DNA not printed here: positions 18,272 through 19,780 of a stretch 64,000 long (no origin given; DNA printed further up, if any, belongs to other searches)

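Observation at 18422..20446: Truncated IucA/IucC-like (NIS-synthetase-like) ligase plus alpha/beta hydrolase immediately downstream of tRNA-Phe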

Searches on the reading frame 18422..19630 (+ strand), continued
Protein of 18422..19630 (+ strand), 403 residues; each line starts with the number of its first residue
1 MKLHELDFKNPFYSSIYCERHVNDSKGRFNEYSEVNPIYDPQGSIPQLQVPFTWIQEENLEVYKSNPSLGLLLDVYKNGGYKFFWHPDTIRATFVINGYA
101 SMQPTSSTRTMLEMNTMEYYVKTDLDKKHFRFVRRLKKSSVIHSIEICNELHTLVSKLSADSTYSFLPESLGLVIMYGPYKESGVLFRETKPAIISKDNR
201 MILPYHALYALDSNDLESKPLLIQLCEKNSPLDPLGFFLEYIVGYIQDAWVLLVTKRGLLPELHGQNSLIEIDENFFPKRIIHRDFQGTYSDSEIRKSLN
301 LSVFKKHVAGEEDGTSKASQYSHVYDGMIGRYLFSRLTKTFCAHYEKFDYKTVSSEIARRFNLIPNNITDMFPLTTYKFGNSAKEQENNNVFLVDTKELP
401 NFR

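Call 86: find_encoding_contigs(protein=P0086, flank=5000, max_places=2)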
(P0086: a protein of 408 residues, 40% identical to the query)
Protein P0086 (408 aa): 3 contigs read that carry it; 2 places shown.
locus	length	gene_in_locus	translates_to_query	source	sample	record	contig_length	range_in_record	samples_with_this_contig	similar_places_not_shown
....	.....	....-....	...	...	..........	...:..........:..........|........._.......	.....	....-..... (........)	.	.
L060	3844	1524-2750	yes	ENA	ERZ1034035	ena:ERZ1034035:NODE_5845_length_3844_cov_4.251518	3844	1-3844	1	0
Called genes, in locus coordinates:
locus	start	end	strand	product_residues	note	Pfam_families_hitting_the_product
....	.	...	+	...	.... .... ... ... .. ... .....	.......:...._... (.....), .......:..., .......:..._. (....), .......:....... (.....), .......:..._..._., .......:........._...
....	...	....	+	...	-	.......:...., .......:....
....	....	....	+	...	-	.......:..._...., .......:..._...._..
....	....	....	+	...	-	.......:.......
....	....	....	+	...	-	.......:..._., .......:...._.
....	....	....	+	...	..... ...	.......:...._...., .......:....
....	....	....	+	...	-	-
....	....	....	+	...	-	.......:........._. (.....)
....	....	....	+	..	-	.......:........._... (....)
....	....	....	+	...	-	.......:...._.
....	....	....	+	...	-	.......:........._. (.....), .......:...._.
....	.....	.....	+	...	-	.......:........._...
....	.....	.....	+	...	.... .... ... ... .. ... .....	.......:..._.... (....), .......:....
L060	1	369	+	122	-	?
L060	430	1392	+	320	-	PF00679:EFG_C, PF06421:LepA_C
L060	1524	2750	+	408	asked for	PF04183:IucA_IucC, PF06276:FhuF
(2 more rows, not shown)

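Call 87: find_encoding_contigs(protein=P0106, flank=5000, max_places=2)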
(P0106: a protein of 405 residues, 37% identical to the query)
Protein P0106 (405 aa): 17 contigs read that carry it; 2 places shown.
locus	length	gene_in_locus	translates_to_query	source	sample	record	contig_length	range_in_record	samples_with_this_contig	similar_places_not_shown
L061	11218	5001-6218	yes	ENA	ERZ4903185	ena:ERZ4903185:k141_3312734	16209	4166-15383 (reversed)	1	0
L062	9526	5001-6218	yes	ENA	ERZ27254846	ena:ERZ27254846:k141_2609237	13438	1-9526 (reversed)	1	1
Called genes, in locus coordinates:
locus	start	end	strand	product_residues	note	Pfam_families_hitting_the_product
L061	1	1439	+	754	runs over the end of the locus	?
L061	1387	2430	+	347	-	PF02618:YceG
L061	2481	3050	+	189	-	PF00466:Ribosomal_L10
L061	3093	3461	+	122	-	PF16320:Ribosomal_L12_N, PF00542:Ribosomal_L12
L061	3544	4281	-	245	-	PF01978:TrmB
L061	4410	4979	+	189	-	PF13207:AAA_17 (faint)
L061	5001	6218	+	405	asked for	PF04183:IucA_IucC, PF06276:FhuF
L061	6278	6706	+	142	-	PF11750:DUF3307 (weak)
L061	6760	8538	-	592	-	-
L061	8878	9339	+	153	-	-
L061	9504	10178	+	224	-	PF00702:Hydrolase, PF13419:HAD_2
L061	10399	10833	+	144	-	PF02381:MraZ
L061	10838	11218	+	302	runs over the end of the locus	PF01795:Methyltransf_5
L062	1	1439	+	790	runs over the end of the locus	PF13174:TPR_6 (faint), PF13424:TPR_12 (faint), PF14559:TPR_19 (faint), PF21033:RMD1-3 (faint), PF07719:TPR_2 (faint), PF00515:TPR_1 (faint), PF13414:TPR_11 (weak), PF13432:TPR_16 (weak), +1 more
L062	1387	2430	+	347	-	PF02618:YceG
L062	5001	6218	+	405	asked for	PF04183:IucA_IucC, PF06276:FhuF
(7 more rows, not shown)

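Call 88: find_encoding_contigs(protein=P0114, flank=5000, max_places=2)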
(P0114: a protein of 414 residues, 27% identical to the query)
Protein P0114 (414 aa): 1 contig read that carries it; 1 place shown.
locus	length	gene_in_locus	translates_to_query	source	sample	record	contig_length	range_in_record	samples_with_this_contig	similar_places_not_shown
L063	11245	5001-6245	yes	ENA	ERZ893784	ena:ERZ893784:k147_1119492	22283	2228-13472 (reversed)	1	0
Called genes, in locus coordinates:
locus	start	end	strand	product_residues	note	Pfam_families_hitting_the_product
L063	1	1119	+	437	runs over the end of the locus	PF03734:YkuD, PF05036:SPOR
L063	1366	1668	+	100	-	-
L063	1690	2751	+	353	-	PF07719:TPR_2 (faint), PF13174:TPR_6 (faint), PF13525:YfiO (weak), PF04977:DivIC (weak), PF03734:YkuD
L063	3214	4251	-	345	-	PF01734:Patatin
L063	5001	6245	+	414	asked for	PF04183:IucA_IucC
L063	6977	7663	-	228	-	PF12146:Hydrolase_4, PF00561:Abhydrolase_1 (faint), PF12697:Abhydrolase_6 (faint), PF00326:Peptidase_S9 (faint)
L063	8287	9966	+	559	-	PF13432:TPR_16 (faint), PF07719:TPR_2 (faint), PF13428:TPR_14 (faint), PF00515:TPR_1 (faint), PF14559:TPR_19 (faint)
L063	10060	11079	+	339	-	PF04069:OpuAC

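Call 89: find_encoding_contigs(protein=P0072, flank=5000, max_places=2)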
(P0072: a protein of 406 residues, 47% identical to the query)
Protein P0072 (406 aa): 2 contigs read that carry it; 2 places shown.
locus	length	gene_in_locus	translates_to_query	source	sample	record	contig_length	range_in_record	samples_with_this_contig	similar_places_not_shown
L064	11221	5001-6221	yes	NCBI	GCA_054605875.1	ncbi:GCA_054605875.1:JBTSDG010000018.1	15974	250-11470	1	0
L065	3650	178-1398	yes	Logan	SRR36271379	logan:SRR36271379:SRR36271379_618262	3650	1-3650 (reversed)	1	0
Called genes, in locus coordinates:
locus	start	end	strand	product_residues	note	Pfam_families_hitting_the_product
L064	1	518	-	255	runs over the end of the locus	PF00910:RNA_helicase (faint), PF06068:TIP49 (faint), PF05496:RuvB_N, PF07728:AAA_5, PF00004:AAA, PF17864:AAA_lid_4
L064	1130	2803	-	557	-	PF00437:T2SSE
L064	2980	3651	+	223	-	-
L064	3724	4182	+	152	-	PF02367:TsaE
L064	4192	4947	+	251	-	-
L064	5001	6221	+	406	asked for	PF06276:FhuF (weak)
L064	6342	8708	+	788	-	PF02739:5_3_exonuc_N, PF01367:5_3_exonuc, PF14520:HHH_5 (faint), PF00476:DNA_pol_A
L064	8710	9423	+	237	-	PF21694:DNA_pol3_delta_C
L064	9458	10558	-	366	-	-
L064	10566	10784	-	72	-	PF07866:DUF1653 (weak)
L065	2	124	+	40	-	?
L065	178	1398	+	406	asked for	PF06276:FhuF (weak)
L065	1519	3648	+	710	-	?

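Call 97: search_dna_similar(query=window:18422-19630:+, collection=phages, mode=protein, max_evalue=0.001, max_rows=10)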
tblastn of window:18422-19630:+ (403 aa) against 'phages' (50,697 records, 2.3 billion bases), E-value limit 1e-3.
Records with a match: 2; places in all: 2; records where one place covers at least 80% of the query: 0.
Best place of each record, by identity: <60% 2.
By first word of the organism name: Staphylococcus 2.
By host as written in the record: Staphylococcus aureus 2.
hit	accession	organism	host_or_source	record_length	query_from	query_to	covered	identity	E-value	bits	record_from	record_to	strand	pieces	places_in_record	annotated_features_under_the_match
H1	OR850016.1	Staphylococcus phage SA 1298 Kay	Staphylococcus aureus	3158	104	286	45%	27.5%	3e-5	52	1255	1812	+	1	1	record has no annotation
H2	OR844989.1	Staphylococcus phage SA 1306 Kay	Staphylococcus aureus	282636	104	286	45%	27.5%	3e-5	52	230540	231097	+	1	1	record has no annotation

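Call 98: search_dna_similar(query=window:18422-19630:+, collection=plasmids, mode=protein, max_evalue=0.001, max_rows=15)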
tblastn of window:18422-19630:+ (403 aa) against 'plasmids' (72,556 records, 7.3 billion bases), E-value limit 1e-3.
Records with a match: 3; places in all: 3; records where one place covers at least 80% of the query: 2.
Best place of each record, by identity: <60% 3.
By first word of the organism name: Methylocystis 3.
By predicted mobility (MOB-suite, as given by PLSDB): non-mobilizable 3.
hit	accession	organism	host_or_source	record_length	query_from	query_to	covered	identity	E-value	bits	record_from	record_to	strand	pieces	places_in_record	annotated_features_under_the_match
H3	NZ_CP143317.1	Methylocystis iwaonis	cell culture,rice rhizosphere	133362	14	403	97%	28.2%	2e-31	134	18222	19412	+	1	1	IucA/IucC family protein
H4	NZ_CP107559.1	Methylocystis sp. MJC1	whole organism,Alpine Peat Bogs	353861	14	403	97%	28.1%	3e-32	136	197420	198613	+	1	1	IucA/IucC family protein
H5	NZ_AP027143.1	Methylocystis iwaonis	-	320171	14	260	61%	27.7%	4e-13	79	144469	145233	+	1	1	IucA/IucC family protein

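Call 99: get_annotated_region(hit=H4, flank=7000)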
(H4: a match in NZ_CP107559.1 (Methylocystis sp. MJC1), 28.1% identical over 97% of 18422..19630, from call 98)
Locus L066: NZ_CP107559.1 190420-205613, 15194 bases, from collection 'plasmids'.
description: Methylocystis sp. MJC1 plasmid unnamed1, complete sequence
organism: Methylocystis sp. MJC1 (NCBI taxid 2654282)
taxonomy: Bacteria; Pseudomonadota; Alphaproteobacteria; Hyphomicrobiales; Methylocystaceae; Methylocystis; Methylocystis sp. MJC1
host: -; source: whole organism,Alpine Peat Bogs; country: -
typing (MOB-suite, as given by PLSDB): non-mobilizable
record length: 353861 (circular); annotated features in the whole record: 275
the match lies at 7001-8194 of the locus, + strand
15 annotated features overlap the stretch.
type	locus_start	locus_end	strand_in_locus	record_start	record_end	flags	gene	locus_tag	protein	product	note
CDS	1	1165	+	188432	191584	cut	-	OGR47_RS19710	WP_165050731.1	efflux RND transporter permease subunit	-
CDS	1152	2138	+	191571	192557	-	-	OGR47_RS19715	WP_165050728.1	efflux RND transporter periplasmic adaptor subunit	GO:0006810 - transport [Evidence IEA]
CDS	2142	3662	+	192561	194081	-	-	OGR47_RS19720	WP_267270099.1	TolC family protein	GO:0055085 - transmembrane transport [Evidence IEA]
CDS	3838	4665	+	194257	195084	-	-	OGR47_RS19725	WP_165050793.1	sulfurtransferase/chromate resistance protein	-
CDS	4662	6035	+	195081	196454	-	chrA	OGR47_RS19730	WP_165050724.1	chromate efflux transporter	GO:0015703 - chromate transport [Evidence IEA]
CDS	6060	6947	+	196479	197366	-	-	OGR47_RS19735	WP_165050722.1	DUF1259 domain-containing protein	-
CDS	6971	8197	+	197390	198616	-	-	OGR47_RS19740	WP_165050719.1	IucA/IucC family protein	-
CDS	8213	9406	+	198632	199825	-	-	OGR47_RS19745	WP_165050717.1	MFS transporter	GO:0055085 - transmembrane transport [Evidence IEA]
CDS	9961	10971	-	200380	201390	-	-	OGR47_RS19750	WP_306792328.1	HAMP domain-containing sensor histidine kinase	GO:0007165 - signal transduction [Evidence IEA]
CDS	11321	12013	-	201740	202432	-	-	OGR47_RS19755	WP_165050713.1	response regulator transcription factor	GO:0000160 - phosphorelay signal transduction system [Evidence IEA]; GO:0006355 - regulation of DNA-templated ...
CDS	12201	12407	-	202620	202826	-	-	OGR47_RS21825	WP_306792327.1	hypothetical protein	-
CDS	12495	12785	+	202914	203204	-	-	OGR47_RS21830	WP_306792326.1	hypothetical protein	-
CDS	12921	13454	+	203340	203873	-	-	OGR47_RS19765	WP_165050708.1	cytochrome c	-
CDS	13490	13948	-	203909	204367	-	-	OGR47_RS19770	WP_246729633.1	hypothetical protein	-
CDS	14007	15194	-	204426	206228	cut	-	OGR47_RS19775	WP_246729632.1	family 1 glycosylhydrolase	GO:0005975 - carbohydrate metabolic process [Evidence IEA]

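Call 100: get_annotated_region(hit=H3, flank=7000)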
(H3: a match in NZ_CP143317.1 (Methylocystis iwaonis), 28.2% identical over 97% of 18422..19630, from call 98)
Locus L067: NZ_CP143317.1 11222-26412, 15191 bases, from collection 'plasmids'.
description: Methylocystis iwaonis strain SD4 plasmid unnamed3, complete sequence
organism: Methylocystis iwaonis (NCBI taxid 2885079)
taxonomy: Bacteria; Pseudomonadota; Alphaproteobacteria; Hyphomicrobiales; Methylocystaceae; Methylocystis; Methylocystis iwaonis
host: -; source: cell culture,rice rhizosphere; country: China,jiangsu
typing (MOB-suite, as given by PLSDB): non-mobilizable
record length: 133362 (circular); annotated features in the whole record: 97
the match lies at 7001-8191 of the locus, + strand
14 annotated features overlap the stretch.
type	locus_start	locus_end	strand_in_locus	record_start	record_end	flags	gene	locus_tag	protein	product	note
CDS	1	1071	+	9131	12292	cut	-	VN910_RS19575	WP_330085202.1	CusA/CzcA family heavy metal efflux RND transporter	-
CDS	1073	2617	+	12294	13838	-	-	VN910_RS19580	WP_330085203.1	efflux transporter outer membrane subunit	GO:0006810 - transport [Evidence IEA]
CDS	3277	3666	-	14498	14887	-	-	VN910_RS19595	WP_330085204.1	hypothetical protein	-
CDS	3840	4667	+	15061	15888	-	-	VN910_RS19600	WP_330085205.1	sulfurtransferase/chromate resistance protein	-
CDS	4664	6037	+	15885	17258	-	chrA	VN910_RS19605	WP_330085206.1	chromate efflux transporter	GO:0015703 - chromate transport [Evidence IEA]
CDS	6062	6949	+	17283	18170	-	-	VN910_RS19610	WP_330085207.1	DUF1259 domain-containing protein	-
CDS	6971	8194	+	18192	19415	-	-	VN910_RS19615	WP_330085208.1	IucA/IucC family protein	GO:0019290 - siderophore biosynthetic process [Evidence IEA]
CDS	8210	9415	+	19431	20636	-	-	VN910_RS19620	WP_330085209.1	MFS transporter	GO:0055085 - transmembrane transport [Evidence IEA]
CDS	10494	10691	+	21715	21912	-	-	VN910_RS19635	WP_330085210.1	hypothetical protein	-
CDS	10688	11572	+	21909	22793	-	-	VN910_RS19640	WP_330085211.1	SMP-30/gluconolactonase/LRE family protein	-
CDS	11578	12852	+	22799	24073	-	-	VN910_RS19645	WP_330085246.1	alpha-hydroxy acid oxidase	-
CDS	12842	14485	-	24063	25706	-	-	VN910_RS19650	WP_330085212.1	GMC family oxidoreductase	-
CDS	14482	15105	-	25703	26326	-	-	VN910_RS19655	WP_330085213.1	gluconate 2-dehydrogenase subunit 3 family protein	-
CDS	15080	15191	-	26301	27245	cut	-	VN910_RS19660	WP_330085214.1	hypothetical protein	-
